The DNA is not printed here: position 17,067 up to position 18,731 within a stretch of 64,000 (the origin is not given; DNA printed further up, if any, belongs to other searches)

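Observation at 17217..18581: AT-rich orphan gene encoding a long coiled-coil followed by a 2-TM hairpin and a charged tail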

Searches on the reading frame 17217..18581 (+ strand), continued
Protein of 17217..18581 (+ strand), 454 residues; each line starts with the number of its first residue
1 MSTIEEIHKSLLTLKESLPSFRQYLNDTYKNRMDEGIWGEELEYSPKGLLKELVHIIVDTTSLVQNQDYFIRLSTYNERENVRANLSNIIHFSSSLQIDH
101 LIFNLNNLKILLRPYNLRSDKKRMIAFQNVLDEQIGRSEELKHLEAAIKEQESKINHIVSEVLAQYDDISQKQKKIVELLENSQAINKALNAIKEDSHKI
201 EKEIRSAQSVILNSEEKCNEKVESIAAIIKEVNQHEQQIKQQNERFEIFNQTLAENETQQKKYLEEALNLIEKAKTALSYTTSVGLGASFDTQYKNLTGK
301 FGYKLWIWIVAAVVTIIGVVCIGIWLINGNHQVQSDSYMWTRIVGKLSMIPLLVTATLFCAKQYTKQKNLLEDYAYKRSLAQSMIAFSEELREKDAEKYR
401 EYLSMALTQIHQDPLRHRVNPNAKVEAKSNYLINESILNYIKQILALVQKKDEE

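Call 22: find_related_loci(query=A1, collection=genome_contigs, flank=8000)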
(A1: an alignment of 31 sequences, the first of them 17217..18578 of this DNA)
Query A1 (454 aa) in genome_contigs; peptide patterns used: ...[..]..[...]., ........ (x = any residue, [..] = any of these).
156 stretches matched a pattern; 28 encode a relative of the query (tblastn E <= 1e-3); 28 distinct loci.
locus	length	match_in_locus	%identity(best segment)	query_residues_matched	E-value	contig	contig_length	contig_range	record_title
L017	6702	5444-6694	50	2-416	2e-129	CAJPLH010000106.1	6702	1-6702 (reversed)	MAG: Prevotellaceae bacterium isolate SRR6059114-mag-bin.4 genome assembly, contig: SRR6059114-mag-bin.4_1195, whole gen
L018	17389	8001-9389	45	2-450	9e-127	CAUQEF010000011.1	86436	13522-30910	MAG TPA_asm: uncultured Prevotellaceae bacterium isolate ERR9968738_bin.20_MetaWRAP_v1.3_MAG genome assembly, contig: ER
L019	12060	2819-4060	33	2-418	1e-70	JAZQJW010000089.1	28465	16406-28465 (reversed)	MAG: Sodaliphilus sp. isolate T1900044616_TS20190082.MAGScoT_cleanbin_000029 SGB_855_k141_1169567, whole genome shotgun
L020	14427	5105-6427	34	2-449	8e-69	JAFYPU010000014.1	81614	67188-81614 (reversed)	MAG: Bacteroidaceae bacterium isolate RGIG7311 Water_buffalos_Cecum-4__c96979, whole genome shotgun sequence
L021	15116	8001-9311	31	4-449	5e-63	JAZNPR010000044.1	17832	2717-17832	MAG: Paludibacteraceae bacterium isolate T1900044833_TS20190299.MAGScoT_cleanbin_000033 SGB_2903_k141_3113010, whole gen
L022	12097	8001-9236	32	4-418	6e-63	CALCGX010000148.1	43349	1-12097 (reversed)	MAG TPA_asm: uncultured Bacteroidales bacterium isolate SRR6425760_bin.20_CONCOCT_v1.1_MAG genome assembly, contig: ERZ1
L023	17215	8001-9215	33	14-418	1e-62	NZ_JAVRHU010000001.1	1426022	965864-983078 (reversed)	Croceitalea vernalis strain P007 1, whole genome shotgun sequence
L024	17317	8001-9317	31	1-447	1e-62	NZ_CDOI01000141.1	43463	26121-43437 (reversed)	Capnocytophaga canis strain CcD38, whole genome shotgun sequence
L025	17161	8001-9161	33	33-418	4e-61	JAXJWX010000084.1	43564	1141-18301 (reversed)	MAG: Paludibacteraceae bacterium isolate DOME_MAG_6733 6733_C0417_k141_467254, whole genome shotgun sequence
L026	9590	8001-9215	32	14-418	4e-60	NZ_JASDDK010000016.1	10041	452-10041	Winogradskyella bathintestinalis strain APC 3343 18497_30_NODE_16, whole genome shotgun sequence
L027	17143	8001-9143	34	38-418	5e-60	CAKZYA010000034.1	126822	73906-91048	MAG TPA_asm: uncultured Flammeovirgaceae bacterium isolate SRR3401481_bin.67_CONCOCT_v1.1_MAG genome assembly, contig: E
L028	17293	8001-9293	32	9-438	1e-59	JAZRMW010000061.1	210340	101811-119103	MAG: Phocaeicola sp. isolate T1900045419_YK20190109.MAGScoT_cleanbin_000003 SGB_7036_k141_2409731, whole genome shotgun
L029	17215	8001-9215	31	14-418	1e-58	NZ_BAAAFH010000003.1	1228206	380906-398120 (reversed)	Wandonia haliotis strain JCM 16083 sequence03, whole genome shotgun sequence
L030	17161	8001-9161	34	35-418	2e-57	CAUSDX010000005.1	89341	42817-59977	MAG TPA_asm: uncultured Flavobacteriaceae bacterium isolate ERR9969154_bin.19_MetaWRAP_v1.3_MAG genome assembly, contig:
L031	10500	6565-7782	32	1-418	2e-57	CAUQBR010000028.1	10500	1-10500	MAG TPA_asm: uncultured Flavobacteriaceae bacterium isolate ERR9969021_bin.17_MetaWRAP_v1.3_MAG genome assembly, contig:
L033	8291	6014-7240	31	10-418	1e-56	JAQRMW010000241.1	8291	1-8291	MAG: Urechidicola sp. isolate MAG6 MAG3_241, whole genome shotgun sequence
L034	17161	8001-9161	33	38-424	5e-56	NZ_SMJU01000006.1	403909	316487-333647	Arundinibacter roseus strain DMA-K-7a NODE_6_length_403909_cov_34.206238, whole genome shotgun sequence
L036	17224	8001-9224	32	14-418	2e-55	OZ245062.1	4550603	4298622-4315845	MAG: Melioribacteraceae bacterium isolate c54bc8d3-2faf-4eab-afa4-792aa76a6a04 genome assembly, chromosome: 1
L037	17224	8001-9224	31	1-418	9e-55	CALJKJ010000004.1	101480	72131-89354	MAG TPA_asm: uncultured Flavobacteriales bacterium isolate SRR6231166_bin.24_CONCOCT_v1.1_MAG genome assembly, contig: E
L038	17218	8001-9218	32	3-418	1e-53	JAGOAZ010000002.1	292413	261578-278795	MAG: Fluviicola sp. isolate Go_Eff_bin_296 Go_Eff_14_length_292413_cov_35.361711, whole genome shotgun sequence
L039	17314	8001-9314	31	3-449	4e-53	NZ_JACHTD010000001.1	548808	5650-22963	Myroides sp. NP-2 NODE_1_length_548808_cov_53.587682, whole genome shotgun sequence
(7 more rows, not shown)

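Call 26: search_protein_families(library=pfam, proteins=[L019:1343-2713:+, L022:6436-7749:+, L027:5240-7804:+, L028:6819-7958:+, L028:4390-5949:+, L036:6750-7931:+, L036:4079-6550:+, L037:5232-7982:+, L038:5420-7906:+, L039:6310-7752:+], max_evalue=0.0001)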
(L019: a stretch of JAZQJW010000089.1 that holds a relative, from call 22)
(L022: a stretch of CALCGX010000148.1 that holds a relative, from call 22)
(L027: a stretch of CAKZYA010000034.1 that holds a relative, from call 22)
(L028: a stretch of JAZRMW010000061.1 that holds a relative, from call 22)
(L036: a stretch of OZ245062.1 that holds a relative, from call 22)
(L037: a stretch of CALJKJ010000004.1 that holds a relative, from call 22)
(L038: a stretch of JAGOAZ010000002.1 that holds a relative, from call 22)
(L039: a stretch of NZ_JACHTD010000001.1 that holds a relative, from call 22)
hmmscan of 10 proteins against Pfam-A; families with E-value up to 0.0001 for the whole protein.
L019:1343-2713:+ (457 aa): 2 families
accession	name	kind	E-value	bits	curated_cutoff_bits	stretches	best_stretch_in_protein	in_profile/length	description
PF02661.23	Fic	-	3.9e-18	66.5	24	1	196-302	2-92/93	Fic/DOC family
PF08279.18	HTH_11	-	6.9e-06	26.3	25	1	385-428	1-43/55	HTH domain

L022:6436-7749:+ (438 aa): 4 families
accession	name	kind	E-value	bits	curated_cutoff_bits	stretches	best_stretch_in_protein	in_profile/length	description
PF03008.20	DUF234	-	5.1e-14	52.9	22.5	1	316-401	1-91/100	Archaea bacterial proteins of unknown function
PF01637.24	ATPase_2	-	8e-14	52.4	33.2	1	3-209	1-224/225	ATPase domain predominantly from Archaea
PF13401.12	AAA_22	-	3.2e-07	31.2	27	1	22-142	3-122/130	AAA domain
PF13173.12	AAA_14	-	4.3e-07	30.4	27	1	25-150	3-105/129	AAA domain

L027:5240-7804:+ (855 aa): 6 families
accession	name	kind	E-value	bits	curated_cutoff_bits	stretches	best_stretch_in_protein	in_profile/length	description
PF17764.6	PriA_3primeBD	-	1.5e-27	95.7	22.7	1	33-130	1-96/96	3'DNA-binding domain (3'BD)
PF00270.35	DEAD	-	1.1e-20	74.4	26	1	321-483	2-162/167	DEAD/DEAH box helicase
PF04851.21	ResIII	-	2.9e-14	53.7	22.5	1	319-481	4-163/164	Type III restriction enzyme, res subunit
PF18074.6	PriA_C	-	1.4e-13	51.8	26.9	1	757-854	1-95/95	Primosomal protein N C-terminal domain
PF00271.37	Helicase_C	-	6.7e-12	46.1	23.5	1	619-713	28-109/110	Helicase conserved C-terminal domain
PF18319.7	Zn_ribbon_PriA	-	3e-11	43.5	26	1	570-595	1-26/27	PriA DNA helicase Cys-rich region (CRR) domain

L028:6819-7958:+ (380 aa): 1 family
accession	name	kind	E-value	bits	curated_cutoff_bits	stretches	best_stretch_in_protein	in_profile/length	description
PF01420.25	Methylase_S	-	1.2e-13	52.1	22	1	193-367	1-166/168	Type I restriction modification DNA specificity domain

L028:4390-5949:+ (520 aa): 2 families
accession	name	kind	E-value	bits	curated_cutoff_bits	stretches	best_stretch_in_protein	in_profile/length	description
PF02384.22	N6_Mtase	-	1.1e-100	337.4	20.4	1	151-480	3-310/311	N-6 DNA Methylase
PF12161.14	HsdM_N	-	2.7e-20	73.8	24.5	1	11-132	1-127/135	HsdM N-terminal domain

L036:6750-7931:+ (394 aa): 6 families
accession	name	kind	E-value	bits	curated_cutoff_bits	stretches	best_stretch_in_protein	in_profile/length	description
PF01053.26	Cys_Met_Meta_PP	-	6.1e-155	515.9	27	1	11-392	2-381/381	Cys/Met metabolism PLP-dependent enzyme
PF00155.27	Aminotran_1_2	-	1.7e-09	37.8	19.7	1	65-249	44-250/361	Aminotransferase class I and II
PF00266.25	Aminotran_5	-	2.1e-06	27.4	21.5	1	88-211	71-202/371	Aminotransferase class-V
PF02347.22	GDC-P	-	3.4e-06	26.6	26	1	94-210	146-259/429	Glycine cleavage system P-protein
PF01041.23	DegT_DnrJ_EryC1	-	3.5e-06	26.9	19.8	1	62-184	23-145/360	DegT/DnrJ/EryC1/StrS aminotransferase family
PF01212.27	Beta_elim_lyase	-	1.9e-05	24.5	27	1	62-270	31-258/288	Beta-eliminating lyase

L036:4079-6550:+ (824 aa): 2 families
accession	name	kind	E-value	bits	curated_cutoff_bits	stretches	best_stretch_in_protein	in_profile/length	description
PF00521.26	DNA_topoisoIV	-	1.4e-170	568.3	31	1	32-471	1-431/432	DNA gyrase/topoisomerase IV, subunit A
PF03989.18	DNA_gyraseA_C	-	4.9e-71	234.4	27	6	658-703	2-47/48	DNA gyrase C-terminal domain, beta-propeller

L037:5232-7982:+ (917 aa): 6 families
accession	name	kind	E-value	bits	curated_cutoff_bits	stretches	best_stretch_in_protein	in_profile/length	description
PF20473.4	MmeI_Mtase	-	2.2e-93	312.6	27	1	336-596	2-258/259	MmeI, DNA-methyltransferase domain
PF20466.3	MmeI_TRD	-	2.7e-74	249.5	27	1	620-822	2-206/207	MmeI, target recognition domain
PF20464.3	MmeI_N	-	9.2e-45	153.6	27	1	11-176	2-180/181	MmeI, N-terminal domain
PF20467.3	MmeI_C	-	5.8e-32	110.2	27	1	826-905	3-82/83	MmeI, C-terminal domain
PF20465.4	MmeI_hel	-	2.2e-24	86.4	27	1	182-260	1-75/75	MmeI, helicase spacer domain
PF07669.17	Eco57I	-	9.7e-07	29.5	25.3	1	409-558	5-160/171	Eco57I restriction-modification methylase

L038:5420-7906:+ (829 aa): 0 families

L039:6310-7752:+ (481 aa): 2 families
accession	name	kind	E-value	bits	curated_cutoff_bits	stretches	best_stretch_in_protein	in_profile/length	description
PF04326.19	SLFN_AlbA_2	-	1.8e-20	74.1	25.3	1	19-141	1-118/118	Schlafen, AlbA_2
PF13749.12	HATPase_c_4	-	2.8e-15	56.5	26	1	317-396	4-88/89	Putative ATP-dependent DNA helicase recG C-terminal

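Call 28: predict_structure(alignment_id=A1)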
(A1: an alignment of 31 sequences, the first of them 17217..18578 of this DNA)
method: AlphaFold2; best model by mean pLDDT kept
length: 454 residues; sequences in the alignment: 31
mean_pLDDT: 71.0   pTM: 0.34
mean pLDDT of the five models: 71.0, 67.1, 59.1, 58.2, 57.3
residues with pLDDT >= 90: 46; 70-90: 205; 50-70: 144; < 50: 59
segments of 3 or more residues with pLDDT < 50: 274-292, 297-302, 332-335, 412-433, 449-454
pLDDT, mean of each block of 10 residues (from residue 1): 85 90 87 75 79 88 85 82 92 86 88 70 71 84 91 92 89 88 87 89 85 78 81 84 80 74 69 48 41 48 54 60 58 50 56 56 58 56 57 62 58 43 35 56 61 39
secondary structure, 60 per line:
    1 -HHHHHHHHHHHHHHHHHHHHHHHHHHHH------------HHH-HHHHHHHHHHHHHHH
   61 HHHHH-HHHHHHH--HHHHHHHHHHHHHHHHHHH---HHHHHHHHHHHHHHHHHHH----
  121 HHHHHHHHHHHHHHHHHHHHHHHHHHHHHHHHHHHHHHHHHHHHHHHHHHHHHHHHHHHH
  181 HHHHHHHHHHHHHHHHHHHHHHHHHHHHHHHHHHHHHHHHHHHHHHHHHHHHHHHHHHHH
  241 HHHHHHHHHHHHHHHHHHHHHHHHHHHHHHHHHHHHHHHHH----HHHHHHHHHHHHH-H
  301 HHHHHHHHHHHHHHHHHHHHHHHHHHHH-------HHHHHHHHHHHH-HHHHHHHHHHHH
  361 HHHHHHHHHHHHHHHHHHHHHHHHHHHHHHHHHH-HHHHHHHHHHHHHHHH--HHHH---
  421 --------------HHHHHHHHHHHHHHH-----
elements in order: H2-29 H46-65 H67-73 H76-94 H98-116 H121-281 H286-298 H300-328 H336-347 H349-394 H396-411 H414-417 H435-449

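Call 30: search_protein_families(library=pfam, proteins=[L039:2810-5692:+, L039:9335-11326:+, L020:6480-9212:+, L021:7246-7941:+, L021:6514-7236:+, L024:7127-7957:+, L025:6845-7747:+, L033:4963-5838:+, L034:5737-7410:+, L038:5420-7906:+], max_evalue=0.01)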
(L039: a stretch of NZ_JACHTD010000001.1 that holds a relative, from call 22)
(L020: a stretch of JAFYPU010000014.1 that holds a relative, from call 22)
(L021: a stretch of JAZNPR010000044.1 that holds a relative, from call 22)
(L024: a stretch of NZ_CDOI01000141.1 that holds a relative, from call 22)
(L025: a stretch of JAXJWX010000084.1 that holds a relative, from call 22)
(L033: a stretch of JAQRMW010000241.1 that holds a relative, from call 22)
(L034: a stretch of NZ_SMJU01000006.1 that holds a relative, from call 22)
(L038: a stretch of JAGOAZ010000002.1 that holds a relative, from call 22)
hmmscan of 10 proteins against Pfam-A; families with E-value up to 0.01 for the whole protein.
L039:2810-5692:+ (961 aa): 8 families
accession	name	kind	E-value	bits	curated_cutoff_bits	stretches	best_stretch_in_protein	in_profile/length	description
PF20473.4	MmeI_Mtase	-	1.6e-100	336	27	1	348-646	2-258/259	MmeI, DNA-methyltransferase domain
PF20466.3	MmeI_TRD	-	4.1e-75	252.1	27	1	664-867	2-207/207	MmeI, target recognition domain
PF20464.3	MmeI_N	-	6.5e-25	88.9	27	1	31-185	3-179/181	MmeI, N-terminal domain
PF20467.3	MmeI_C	-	1.6e-23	83.1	27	1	868-946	2-80/83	MmeI, C-terminal domain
PF20465.4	MmeI_hel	-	8.1e-23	81.4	27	1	197-272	1-75/75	MmeI, helicase spacer domain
PF07669.17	Eco57I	-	1.5e-09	38.7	25.3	1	451-605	1-156/171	Eco57I restriction-modification methylase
PF02384.22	N6_Mtase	-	0.0002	21.2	20.4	0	366-390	47-71/311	N-6 DNA Methylase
PF01170.24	UPF0020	-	0.0099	16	22.3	0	368-382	31-45/197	RMKL-like, methyltransferase domain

L039:9335-11326:+ (664 aa): 3 families
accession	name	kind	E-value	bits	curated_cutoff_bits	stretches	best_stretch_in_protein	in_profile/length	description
PF00270.35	DEAD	-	7.6e-10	39.2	26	1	36-198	2-157/167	DEAD/DEAH box helicase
PF04851.21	ResIII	-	1.7e-07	31.7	22.5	1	33-200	3-161/164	Type III restriction enzyme, res subunit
PF00271.37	Helicase_C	-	7.4e-06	26.6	23.5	1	332-393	51-108/110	Helicase conserved C-terminal domain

L020:6480-9212:+ (911 aa): 2 families
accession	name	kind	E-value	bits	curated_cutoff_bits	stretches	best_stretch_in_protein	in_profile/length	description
PF13271.11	DUF4062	-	7.7e-09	36.1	24.7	1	9-101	1-82/82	Domain of unknown function (DUF4062)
PF00004.35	AAA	-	0.0022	18.9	21.2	1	259-344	4-73/131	ATPase family associated with various cellular activities (AAA)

L021:7246-7941:+ (232 aa): 1 family
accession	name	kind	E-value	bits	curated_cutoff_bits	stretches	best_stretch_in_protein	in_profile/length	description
PF11750.13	DUF3307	-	1.6e-24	86.8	23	1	4-112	1-119/127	Protein of unknown function (DUF3307)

L021:6514-7236:+ (241 aa): 3 families
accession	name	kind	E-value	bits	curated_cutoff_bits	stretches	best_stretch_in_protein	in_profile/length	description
PF00196.25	GerE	-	0.00079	19.4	23.5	1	184-218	4-38/57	Bacterial regulatory proteins, luxR family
PF16717.10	RAC_head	-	0.0027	19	27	1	150-203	20-73/98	Ribosome-associated complex head domain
PF08281.18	Sigma70_r4_2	-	0.0067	16.5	25.7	0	190-217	19-46/54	Sigma-70, region 4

L024:7127-7957:+ (277 aa): 2 families
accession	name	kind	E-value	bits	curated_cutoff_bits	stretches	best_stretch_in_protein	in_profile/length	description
PF00378.25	ECH_1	-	1.9e-67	227.7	27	1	18-272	4-250/251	Enoyl-CoA hydratase/isomerase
PF16113.10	ECH_2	-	5.7e-16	59.4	27.2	1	21-204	2-179/335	Enoyl-CoA hydratase/isomerase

L025:6845-7747:+ (301 aa): 0 families

L033:4963-5838:+ (292 aa): 0 families

L034:5737-7410:+ (558 aa): 2 families
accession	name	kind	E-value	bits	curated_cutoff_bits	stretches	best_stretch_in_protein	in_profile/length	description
PF00589.27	Phage_integrase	-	4.9e-40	137.6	27.1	1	387-542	10-169/172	Phage integrase family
PF13495.12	Phage_int_SAM_4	-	6.1e-11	43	27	1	295-362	13-80/85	Phage integrase, N-terminal SAM-like domain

L038:5420-7906:+ (829 aa): 0 families

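Call 32: fold_search(model_id=the predicted structure, library=pdb)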
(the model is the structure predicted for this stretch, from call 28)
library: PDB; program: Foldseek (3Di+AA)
matches with E <= 10: 338; with E <= 0.001: 0
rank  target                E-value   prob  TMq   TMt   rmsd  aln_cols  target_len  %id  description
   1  6e6a_A                1.1e-01  0.80  0.15  0.34  10.8       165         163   16  Triclinic crystal form of IncA G144A point mutant (released 2019-07-10)
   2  6e6a_B                3.2e-01  0.80  0.17  0.41   8.4       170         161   12  Triclinic crystal form of IncA G144A point mutant (released 2019-07-10)
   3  6e7e                  4.2e-01  0.21  0.11  0.22  12.7       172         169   17  High resolution crystal structure of IncA soluble domain (released 2019-07-10)
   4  4j7t                  4.5e-01  0.25  0.13  0.29  10.8       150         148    9  Human LTC4 synthase in complex with product analogs - implications for enzyme catalysis (released 2014-01-01)
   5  4u5a_D                5.2e-01  0.47  0.15  0.31  20.1       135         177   18  Sporozoite Protein for Cell Traversal (released 2014-12-24)
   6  4jc7                  5.8e-01  0.25  0.13  0.30  10.5       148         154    9  Human LTC4 synthase in complex with product analogs - implications for enzyme catalysis (released 2014-01-01)
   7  7udn_B                7.2e-01  0.30  0.10  0.16  24.5       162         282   14  Crystal structure of designed helical repeat protein RPB_PLP1_R6 in alternative conformation 2 (released 2023-03-22)
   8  7n8o_Q                8.4e-01  0.30  0.11  0.34  10.8       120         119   10  High-resolution structure of photosystem II from the mesophilic cyanobacterium, Synechocystis sp. PCC 6803 (released 2021-12-29)
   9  8j07_8L               8.4e-01  0.23  0.19  0.22  79.7       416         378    9  96nm repeat of human respiratory doublet microtubule and associated axonemal complexes (released 2023-07-26)
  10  8j07_8P               9.4e-01  0.21  0.20  0.24  81.3       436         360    9  96nm repeat of human respiratory doublet microtubule and associated axonemal complexes (released 2023-07-26)
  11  2lig_A                9.4e-01  0.16  0.13  0.26  10.5       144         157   12  THREE-DIMENSIONAL STRUCTURES OF THE LIGAND-BINDING DOMAIN OF THE BACTERIAL ASPARTATE RECEPTOR WITH AND WITHOUT A LIGAN (released 1995-09-15)
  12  7v2y_E                1.2e+00  0.51  0.15  0.35  19.1       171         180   11  cryo-EM structure of yeast THO complex with Sub2 (released 2022-07-27)
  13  8tn1_A                1.2e+00  0.16  0.12  0.29  15.2       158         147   10  De novo designed protein binds poly ADP ribose polymerase inhibitors (PARPi) - apo (released 2024-04-24)
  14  6n4n_F                1.3e+00  0.25  0.14  0.27  13.7       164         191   12  Crystal structure of the designed protein DNCR2/danoprevir/NS3a complex (released 2019-09-11)
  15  9jih_B                1.4e+00  0.20  0.13  0.20  29.5       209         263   11  Crystal structure of BAR domain of ACAP4 (released 2026-01-14)
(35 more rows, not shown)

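Call 36: search_protein_families(library=pfam, alignment_id=A4, max_evalue=0.1)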
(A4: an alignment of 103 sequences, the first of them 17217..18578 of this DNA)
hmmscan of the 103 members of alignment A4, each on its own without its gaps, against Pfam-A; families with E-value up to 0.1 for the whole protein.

A. member 1, window:17217-18578:+ (454 aa): 3 families
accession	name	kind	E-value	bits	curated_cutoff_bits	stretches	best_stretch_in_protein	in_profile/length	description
PF10146.14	zf-C4H2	-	0.0061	17.5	34.5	1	148-268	5-123/240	Zinc finger-containing protein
PF05565.16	Sipho_Gp157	-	0.018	15.5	28.6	1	180-275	3-95/162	Siphovirus Gp157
PF04275.20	P-mevalo_kinase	-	0.035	14.5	33.8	1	362-401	41-80/114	Phosphomevalonate kinase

B. families by the number of members that match (of 103 scanned): 240 families (the first 25 are shown)
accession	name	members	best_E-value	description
PF11887.13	Mce4_CUP1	10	3.8e-06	Cholesterol uptake porter CUP1 of Mce4, putative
PF06103.16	DUF948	10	0.0044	Bacterial protein of unknown function (DUF948)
PF00038.26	Filament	8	6.2e-05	Intermediate filament protein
PF04108.17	ATG17_like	7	3.2e-05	Autophagy protein ATG17-like domain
PF06009.19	Laminin_II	6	2.2e-05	Laminin Domain II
PF01496.24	V_ATPase_I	6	0.00031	V-type ATPase 116kDa subunit family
PF16079.10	Phage_holin_5_2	6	0.0025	Phage holin family Hol44, in holin superfamily V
PF05062.17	RICH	6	0.011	RICH domain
PF05622.17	HOOK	5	8.5e-07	HOOK protein coiled-coil region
PF10473.14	CENP-F_leu_zip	5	0.00081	Leucine-rich repeats of kinetochore protein Cenp-F/LEK1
PF04791.21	LMBR1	5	0.0011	LMBR1-like membrane protein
PF07889.17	DUF1664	5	0.0022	Protein of unknown function (DUF1664)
PF12795.12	MscS_porin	5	0.0036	Mechanosensitive ion channel porin domain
PF25762.1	HAUS1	5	0.004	HAUS augmin-like complex subunit 1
PF17675.6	APG6_N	5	0.0044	Apg6 coiled-coil region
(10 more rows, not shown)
